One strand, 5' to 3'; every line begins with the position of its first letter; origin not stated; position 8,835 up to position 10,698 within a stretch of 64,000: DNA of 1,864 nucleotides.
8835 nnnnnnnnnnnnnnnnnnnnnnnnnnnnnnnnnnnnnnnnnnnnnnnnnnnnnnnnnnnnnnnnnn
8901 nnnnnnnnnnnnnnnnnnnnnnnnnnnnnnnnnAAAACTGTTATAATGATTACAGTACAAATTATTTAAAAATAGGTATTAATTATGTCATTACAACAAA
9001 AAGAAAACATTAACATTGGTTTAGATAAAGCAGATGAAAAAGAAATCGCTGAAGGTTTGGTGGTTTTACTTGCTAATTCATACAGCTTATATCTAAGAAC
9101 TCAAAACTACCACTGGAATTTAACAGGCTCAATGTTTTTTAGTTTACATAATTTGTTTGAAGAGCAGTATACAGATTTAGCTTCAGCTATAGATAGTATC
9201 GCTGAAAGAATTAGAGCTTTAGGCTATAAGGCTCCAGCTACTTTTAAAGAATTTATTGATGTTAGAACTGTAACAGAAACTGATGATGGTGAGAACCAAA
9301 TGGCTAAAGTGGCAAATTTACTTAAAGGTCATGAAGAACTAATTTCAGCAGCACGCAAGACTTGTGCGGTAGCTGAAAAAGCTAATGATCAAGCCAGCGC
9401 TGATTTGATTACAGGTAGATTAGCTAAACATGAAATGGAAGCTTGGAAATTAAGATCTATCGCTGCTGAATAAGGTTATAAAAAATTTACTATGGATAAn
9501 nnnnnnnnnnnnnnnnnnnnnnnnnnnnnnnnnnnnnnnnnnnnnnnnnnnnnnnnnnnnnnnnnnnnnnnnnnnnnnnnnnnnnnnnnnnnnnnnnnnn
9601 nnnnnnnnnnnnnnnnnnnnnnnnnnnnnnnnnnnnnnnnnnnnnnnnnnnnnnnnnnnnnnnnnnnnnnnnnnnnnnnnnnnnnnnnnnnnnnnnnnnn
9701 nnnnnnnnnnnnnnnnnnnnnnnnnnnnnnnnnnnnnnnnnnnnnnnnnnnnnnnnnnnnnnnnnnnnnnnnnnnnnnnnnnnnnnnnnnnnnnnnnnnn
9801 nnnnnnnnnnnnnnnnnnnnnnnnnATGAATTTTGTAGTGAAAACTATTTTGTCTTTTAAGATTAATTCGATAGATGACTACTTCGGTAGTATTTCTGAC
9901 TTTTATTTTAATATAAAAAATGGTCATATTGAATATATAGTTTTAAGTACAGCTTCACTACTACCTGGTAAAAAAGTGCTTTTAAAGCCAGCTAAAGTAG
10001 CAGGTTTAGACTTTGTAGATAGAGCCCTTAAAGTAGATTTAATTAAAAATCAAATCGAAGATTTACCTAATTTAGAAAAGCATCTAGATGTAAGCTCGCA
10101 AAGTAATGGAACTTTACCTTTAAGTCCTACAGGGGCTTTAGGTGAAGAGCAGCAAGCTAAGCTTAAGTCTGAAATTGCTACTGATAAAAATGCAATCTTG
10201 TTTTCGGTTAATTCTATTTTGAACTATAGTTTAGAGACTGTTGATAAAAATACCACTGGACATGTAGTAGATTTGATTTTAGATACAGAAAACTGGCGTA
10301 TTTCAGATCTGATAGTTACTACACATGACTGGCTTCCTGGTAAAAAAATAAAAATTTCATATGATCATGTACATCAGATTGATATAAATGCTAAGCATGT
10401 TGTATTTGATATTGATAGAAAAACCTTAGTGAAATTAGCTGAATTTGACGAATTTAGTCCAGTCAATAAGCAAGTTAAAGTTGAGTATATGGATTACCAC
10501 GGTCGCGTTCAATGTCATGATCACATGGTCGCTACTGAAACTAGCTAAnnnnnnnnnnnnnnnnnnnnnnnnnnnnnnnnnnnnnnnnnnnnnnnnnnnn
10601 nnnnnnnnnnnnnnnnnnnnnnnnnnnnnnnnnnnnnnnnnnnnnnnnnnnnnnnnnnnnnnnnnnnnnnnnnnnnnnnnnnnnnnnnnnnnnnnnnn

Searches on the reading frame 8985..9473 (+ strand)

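Call 30: search_protein_families(library=pfam, proteins=[window:8985-9473:+], max_evalue=0.01)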
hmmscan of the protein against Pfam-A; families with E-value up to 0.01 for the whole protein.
window:8985-9473:+ (162 aa): 1 family
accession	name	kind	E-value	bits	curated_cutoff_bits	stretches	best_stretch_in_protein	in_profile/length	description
PF00210.30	Ferritin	-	4.2e-25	88.8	24.5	1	25-159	4-135/142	Ferritin-like domain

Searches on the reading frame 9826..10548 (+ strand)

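Call 16: search_protein_families(library=pfam, proteins=[window:9826-10548:+])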
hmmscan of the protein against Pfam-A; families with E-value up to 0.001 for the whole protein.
window:9826-10548:+ (240 aa): 1 family
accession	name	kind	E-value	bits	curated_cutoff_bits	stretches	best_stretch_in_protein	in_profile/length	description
PF05239.21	PRC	-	1.1e-11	45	21.2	2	126-199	4-76/78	PRC-barrel domain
